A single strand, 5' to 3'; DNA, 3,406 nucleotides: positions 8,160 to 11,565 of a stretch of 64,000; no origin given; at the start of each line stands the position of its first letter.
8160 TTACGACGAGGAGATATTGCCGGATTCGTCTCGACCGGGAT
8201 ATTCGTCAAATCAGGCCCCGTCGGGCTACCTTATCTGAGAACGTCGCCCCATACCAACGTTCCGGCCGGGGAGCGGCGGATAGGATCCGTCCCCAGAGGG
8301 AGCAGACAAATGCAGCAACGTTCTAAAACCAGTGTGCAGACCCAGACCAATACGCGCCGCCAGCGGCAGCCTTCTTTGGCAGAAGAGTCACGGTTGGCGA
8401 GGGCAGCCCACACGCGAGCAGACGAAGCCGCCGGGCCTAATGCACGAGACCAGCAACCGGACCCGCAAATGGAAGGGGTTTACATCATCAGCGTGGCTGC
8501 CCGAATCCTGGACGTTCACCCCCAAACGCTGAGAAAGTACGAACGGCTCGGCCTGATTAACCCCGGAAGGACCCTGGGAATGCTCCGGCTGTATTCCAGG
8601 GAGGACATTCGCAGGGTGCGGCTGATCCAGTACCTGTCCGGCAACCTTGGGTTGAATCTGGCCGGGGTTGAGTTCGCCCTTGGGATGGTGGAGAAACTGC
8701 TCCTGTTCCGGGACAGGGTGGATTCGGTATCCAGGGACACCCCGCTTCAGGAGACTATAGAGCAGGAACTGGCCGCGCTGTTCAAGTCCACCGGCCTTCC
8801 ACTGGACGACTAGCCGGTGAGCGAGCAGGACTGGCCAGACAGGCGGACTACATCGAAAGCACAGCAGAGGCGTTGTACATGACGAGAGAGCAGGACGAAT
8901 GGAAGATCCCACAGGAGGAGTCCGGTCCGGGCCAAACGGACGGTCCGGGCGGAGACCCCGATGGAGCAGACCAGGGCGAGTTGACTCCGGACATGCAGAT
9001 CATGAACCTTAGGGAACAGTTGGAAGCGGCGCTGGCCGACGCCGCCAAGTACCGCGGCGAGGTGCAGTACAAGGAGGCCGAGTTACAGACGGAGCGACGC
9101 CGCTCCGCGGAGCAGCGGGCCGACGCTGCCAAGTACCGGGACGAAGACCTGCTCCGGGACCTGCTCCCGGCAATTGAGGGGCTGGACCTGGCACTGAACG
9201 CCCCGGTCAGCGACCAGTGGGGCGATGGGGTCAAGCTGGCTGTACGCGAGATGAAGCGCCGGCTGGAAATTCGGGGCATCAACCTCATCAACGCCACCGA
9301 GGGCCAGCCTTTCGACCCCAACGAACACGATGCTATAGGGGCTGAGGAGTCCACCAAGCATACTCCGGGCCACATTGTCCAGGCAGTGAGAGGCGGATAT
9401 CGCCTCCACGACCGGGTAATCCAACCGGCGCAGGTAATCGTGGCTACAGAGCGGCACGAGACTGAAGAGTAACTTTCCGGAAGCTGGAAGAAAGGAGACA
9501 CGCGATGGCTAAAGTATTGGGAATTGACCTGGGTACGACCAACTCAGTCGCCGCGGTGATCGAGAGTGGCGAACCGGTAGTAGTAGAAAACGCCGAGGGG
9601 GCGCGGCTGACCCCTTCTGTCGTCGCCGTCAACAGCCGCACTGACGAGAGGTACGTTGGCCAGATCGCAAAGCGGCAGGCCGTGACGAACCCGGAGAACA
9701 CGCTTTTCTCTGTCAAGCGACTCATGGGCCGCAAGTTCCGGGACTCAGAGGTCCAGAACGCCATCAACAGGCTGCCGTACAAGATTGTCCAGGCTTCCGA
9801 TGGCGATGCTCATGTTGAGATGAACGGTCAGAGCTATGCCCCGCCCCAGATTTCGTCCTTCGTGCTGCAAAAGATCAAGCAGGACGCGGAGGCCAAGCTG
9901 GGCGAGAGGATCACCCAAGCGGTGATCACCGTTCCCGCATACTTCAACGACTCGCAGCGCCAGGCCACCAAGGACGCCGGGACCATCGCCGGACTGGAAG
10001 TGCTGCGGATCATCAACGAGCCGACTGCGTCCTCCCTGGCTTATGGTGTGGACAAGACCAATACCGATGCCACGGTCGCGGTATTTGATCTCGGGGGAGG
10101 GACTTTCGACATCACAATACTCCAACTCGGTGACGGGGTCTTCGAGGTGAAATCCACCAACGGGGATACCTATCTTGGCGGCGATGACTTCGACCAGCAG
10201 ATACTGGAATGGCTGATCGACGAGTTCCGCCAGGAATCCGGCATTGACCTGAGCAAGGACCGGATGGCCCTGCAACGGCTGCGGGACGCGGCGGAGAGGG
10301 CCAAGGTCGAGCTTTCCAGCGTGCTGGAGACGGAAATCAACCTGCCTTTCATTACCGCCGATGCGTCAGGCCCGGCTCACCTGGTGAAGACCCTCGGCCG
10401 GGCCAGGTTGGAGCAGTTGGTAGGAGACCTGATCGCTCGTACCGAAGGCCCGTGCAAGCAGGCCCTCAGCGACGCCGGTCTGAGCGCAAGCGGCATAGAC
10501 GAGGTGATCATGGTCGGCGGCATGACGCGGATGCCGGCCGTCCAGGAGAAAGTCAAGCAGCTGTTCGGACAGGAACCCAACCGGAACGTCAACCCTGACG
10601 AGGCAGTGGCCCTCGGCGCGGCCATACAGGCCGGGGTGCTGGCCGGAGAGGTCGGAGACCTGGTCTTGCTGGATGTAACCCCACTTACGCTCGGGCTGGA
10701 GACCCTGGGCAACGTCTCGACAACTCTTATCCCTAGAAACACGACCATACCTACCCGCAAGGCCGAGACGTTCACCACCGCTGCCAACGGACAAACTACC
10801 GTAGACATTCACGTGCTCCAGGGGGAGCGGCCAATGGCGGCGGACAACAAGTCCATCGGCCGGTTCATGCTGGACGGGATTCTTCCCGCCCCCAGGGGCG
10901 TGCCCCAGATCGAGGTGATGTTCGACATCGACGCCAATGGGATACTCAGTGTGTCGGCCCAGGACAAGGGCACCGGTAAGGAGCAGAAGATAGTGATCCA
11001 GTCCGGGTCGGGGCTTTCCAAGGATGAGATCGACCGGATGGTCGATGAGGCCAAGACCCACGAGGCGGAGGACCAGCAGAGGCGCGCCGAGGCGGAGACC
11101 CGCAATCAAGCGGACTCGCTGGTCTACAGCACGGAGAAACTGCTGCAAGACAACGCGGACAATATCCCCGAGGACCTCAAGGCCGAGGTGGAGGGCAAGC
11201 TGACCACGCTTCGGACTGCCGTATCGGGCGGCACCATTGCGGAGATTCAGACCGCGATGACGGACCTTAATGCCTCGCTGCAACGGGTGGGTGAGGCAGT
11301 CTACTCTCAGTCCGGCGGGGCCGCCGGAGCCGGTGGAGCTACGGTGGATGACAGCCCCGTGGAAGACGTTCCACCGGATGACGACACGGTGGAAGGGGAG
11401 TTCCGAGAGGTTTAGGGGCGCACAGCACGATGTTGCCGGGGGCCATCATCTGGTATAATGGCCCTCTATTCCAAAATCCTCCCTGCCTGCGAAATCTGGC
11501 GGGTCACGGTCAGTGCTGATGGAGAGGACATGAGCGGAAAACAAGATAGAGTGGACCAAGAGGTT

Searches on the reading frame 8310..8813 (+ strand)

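Call 36: search_protein_families(library=pfam, proteins=[window:8310-8813:+])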
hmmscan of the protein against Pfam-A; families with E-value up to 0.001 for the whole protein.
window:8310-8813:+ (167 aa): 4 families
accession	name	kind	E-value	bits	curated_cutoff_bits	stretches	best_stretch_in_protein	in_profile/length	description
PF13411.12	MerR_1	-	1.4e-14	54.3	21.6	1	59-120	2-62/69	MerR HTH family regulatory protein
PF00376.29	MerR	-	1.2e-09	38.2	28.2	1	60-95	2-38/38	MerR family regulatory protein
PF12728.13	HTH_17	-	0.00028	21.5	27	1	63-102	7-45/51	Helix-turn-helix domain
PF13591.12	MerR_2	-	0.00058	20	29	1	67-138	10-80/84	MerR HTH family regulatory protein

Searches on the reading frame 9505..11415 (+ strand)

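Call 36: search_protein_families(library=pfam, proteins=[window:9505-11415:+])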
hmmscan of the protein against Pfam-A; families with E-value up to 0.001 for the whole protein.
window:9505-11415:+ (636 aa): 2 families
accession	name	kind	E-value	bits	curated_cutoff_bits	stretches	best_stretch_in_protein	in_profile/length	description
PF00012.26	HSP70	-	6.2e-257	854.1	20.6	1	4-600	1-598/599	Hsp70 protein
PF06723.19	MreB_Mbl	-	4.6e-16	59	27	1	120-373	77-316/327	MreB/Mbl protein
